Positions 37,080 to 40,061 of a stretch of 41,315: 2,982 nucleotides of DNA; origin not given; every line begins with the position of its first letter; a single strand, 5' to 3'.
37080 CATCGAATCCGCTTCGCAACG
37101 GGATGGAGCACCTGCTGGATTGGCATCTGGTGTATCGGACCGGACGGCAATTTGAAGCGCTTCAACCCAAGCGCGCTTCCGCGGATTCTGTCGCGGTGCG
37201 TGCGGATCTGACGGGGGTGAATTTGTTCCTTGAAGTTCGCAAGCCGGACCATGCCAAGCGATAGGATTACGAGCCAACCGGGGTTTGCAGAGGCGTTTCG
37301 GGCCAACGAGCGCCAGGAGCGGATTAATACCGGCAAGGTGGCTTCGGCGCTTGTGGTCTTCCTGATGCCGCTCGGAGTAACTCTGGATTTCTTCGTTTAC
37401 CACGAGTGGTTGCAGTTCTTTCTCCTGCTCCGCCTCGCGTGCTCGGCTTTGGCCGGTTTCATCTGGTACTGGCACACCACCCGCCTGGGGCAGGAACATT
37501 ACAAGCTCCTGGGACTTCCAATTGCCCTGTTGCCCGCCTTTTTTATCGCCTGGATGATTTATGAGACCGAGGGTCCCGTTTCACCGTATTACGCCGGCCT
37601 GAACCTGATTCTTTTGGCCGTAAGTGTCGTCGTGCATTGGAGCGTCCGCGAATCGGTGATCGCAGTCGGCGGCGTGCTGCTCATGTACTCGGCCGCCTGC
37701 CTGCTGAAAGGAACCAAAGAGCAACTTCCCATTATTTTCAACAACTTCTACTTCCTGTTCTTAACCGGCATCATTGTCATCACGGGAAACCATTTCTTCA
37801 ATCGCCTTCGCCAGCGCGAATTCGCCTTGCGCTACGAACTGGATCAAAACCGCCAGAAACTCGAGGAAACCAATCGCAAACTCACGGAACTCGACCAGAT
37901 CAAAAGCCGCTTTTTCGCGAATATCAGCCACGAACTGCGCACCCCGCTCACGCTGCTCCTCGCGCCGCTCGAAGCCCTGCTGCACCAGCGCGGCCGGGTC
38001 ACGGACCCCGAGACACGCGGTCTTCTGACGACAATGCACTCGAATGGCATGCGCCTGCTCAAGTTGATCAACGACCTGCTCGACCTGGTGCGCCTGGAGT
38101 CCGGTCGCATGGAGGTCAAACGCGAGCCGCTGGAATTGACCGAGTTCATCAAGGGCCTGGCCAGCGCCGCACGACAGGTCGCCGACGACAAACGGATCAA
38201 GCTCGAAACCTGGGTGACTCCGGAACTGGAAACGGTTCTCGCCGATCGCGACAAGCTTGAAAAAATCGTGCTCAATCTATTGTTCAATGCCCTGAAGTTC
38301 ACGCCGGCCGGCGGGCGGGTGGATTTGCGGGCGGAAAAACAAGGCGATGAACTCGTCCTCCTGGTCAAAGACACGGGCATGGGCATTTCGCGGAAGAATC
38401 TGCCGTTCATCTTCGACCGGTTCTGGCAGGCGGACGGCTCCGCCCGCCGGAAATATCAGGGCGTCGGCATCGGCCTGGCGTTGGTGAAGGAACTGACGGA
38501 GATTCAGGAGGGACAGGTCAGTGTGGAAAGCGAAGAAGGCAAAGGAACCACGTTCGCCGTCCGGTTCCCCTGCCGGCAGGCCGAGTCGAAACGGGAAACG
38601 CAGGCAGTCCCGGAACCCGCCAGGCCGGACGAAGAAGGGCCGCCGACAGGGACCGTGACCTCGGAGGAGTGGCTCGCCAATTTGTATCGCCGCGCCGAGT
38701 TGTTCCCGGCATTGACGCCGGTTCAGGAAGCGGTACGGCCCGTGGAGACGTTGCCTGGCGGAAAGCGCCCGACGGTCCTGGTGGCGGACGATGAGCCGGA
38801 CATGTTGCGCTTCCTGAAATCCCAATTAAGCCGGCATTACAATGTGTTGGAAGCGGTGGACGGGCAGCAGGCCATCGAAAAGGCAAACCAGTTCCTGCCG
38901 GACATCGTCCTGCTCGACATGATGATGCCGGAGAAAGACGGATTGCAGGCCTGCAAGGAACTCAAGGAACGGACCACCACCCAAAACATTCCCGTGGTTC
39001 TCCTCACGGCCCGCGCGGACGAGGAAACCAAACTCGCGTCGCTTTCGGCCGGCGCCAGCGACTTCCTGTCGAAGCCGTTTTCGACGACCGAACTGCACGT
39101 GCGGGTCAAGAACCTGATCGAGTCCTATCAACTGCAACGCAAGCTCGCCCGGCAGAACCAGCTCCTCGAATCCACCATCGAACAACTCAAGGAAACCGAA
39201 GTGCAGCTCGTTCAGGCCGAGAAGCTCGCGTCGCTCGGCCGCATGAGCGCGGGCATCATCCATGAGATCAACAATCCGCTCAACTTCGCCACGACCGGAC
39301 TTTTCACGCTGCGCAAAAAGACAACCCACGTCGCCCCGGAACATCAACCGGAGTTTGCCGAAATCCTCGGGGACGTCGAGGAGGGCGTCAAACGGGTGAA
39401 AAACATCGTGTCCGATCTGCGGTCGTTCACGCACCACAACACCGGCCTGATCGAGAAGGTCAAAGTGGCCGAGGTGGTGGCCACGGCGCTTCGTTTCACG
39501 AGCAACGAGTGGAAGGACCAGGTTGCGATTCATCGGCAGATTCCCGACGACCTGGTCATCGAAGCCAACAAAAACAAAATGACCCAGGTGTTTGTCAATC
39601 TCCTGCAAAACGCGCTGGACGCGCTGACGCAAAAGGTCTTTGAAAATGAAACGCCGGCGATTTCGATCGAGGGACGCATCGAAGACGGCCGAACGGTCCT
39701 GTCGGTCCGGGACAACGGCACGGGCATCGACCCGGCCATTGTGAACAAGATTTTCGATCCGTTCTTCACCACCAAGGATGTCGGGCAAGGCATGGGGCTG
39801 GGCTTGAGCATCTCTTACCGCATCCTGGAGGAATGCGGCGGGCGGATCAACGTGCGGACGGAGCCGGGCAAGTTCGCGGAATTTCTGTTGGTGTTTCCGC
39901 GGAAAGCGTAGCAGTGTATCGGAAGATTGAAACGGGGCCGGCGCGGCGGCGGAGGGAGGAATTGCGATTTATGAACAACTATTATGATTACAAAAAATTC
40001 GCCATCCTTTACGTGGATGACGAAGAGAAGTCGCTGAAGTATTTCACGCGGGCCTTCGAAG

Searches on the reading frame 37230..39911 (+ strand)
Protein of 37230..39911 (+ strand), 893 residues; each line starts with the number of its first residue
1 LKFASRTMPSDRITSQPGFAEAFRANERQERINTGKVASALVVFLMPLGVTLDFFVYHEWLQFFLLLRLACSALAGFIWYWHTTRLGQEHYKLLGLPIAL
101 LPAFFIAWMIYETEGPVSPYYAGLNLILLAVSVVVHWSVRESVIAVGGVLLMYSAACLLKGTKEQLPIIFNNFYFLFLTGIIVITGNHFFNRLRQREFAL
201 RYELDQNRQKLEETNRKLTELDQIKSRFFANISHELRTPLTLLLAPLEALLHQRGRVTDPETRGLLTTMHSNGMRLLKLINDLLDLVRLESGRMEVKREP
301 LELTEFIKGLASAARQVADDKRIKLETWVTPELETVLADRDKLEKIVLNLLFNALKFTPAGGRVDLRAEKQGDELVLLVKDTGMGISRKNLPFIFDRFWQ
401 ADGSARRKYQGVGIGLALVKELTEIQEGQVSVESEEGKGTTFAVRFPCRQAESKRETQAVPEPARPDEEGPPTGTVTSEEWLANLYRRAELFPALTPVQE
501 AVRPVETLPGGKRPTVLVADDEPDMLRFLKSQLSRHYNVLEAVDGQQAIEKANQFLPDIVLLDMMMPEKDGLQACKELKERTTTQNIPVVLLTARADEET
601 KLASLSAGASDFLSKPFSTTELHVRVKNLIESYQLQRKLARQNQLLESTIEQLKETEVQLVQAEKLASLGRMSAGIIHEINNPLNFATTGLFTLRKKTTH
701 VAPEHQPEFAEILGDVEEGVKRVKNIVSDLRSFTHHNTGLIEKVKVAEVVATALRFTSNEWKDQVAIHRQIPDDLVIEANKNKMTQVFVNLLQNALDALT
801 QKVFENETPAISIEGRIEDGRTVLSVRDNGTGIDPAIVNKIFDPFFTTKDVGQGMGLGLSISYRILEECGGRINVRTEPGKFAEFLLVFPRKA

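Call 20: search_protein_families(library=pfam, proteins=[window:37230-39911:+], max_evalue=0.0001)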
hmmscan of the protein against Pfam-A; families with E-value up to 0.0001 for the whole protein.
window:37230-39911:+ (893 aa): 4 families
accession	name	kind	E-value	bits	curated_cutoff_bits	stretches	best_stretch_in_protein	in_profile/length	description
PF02518.31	HATPase_c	-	6.5e-51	171.9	26.4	2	339-449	2-110/111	Histidine kinase-, DNA gyrase B-, and HSP90-like ATPase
PF00072.30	Response_reg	-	3.4e-28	98.5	30.2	1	516-626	1-110/111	Response regulator receiver domain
PF00512.31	HisKA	-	9.6e-26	90.1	26.9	2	225-292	2-66/66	His Kinase A (phospho-acceptor) domain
PF14501.12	HATPase_c_5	-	3.2e-07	30.6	22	1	784-884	6-97/102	GHKL domain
